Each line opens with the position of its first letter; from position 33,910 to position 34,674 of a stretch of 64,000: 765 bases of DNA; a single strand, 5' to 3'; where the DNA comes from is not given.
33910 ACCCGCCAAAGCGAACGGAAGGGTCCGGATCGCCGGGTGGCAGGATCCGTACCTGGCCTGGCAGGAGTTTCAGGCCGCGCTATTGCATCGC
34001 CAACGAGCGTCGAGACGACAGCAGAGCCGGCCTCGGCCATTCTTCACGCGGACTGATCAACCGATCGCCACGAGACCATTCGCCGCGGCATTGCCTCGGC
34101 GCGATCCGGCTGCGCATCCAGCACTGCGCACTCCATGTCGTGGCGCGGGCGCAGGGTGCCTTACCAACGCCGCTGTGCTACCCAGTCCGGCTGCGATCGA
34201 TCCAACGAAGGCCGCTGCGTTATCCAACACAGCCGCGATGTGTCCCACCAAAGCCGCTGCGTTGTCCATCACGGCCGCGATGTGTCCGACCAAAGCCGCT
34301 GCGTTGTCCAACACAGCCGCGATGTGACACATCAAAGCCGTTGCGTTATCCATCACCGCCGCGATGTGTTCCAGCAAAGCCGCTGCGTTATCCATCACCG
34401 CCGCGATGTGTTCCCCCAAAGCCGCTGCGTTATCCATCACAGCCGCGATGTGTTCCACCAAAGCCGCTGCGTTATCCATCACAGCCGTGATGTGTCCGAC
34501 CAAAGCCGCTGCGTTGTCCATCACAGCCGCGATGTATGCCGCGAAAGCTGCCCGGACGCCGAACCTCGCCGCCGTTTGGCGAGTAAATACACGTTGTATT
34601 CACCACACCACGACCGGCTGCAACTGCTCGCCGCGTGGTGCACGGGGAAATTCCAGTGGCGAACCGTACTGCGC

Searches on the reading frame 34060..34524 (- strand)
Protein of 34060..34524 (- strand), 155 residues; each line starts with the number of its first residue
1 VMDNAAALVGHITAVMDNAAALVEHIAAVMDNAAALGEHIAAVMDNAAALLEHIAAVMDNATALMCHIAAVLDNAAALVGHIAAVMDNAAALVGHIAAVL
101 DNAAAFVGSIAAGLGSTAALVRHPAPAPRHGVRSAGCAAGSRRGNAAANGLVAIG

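Call 61: find_homologous_proteins(query=window:34060-34524:-, max_evalue=0.01)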
Query window:34060-34524:-: 8000 candidates shared short words with the query, none scored E <= 0.01.

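Call 71: search_protein_families(library=pfam, proteins=[window:34060-34524:-], max_evalue=10)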
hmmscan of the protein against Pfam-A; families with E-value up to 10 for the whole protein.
window:34060-34524:- (155 aa): 14 families
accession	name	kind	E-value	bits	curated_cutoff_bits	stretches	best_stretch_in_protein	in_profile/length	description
PF06008.19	Laminin_I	-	0.0028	17.9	34.6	1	12-77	49-114/259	Laminin Domain I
PF06103.16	DUF948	-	0.0029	18.2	37.2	1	2-43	46-87/89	Bacterial protein of unknown function (DUF948)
PF24986.1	PRC_RimM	-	0.02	15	27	1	79-103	5-27/69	RimM PRC barrel domain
PF06228.19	ChuX_HutX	-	0.021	15.2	25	1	18-84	18-83/134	Haem utilisation ChuX/HutX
PF16740.10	SKA2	-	0.031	14.5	30.1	1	28-70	49-91/110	Spindle and kinetochore-associated protein 2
PF13632.12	Glyco_trans_2_3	-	0.036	14.3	27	1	23-94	16-88/198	Glycosyl transferase family group 2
PF11887.13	Mce4_CUP1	-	0.036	14.1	32.6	1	21-110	40-129/222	Cholesterol uptake porter CUP1 of Mce4, putative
PF10157.14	BORCS6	-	0.12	13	35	1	4-57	22-76/101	BLOC-1-related complex sub-unit 6 C-terminal helix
PF05171.18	HemS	-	0.16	12.4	24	1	14-74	11-68/128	Haemin-degrading HemS.ChuX domain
PF04513.17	Baculo_PEP_C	-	0.21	12.1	38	1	21-90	27-112/140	Baculovirus polyhedron envelope protein, PEP, C terminus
PF24043.1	DUF7352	-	0.33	11.7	27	0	50-70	68-88/97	Domain of unknown function (DUF7352)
PF17769.7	PurK_C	-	2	8.6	22.6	0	9-23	40-54/56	Phosphoribosylaminoimidazole carboxylase C-terminal domain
PF05802.16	SctB2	-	2.3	9.1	26.5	0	44-85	118-159/162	SPI-2 type 3 secretion system translocon protein SctB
PF23538.1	Teneurin_ABD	-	7.5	7.1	27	0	12-37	15-40/115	Teneurin antibiotic-binding-like domain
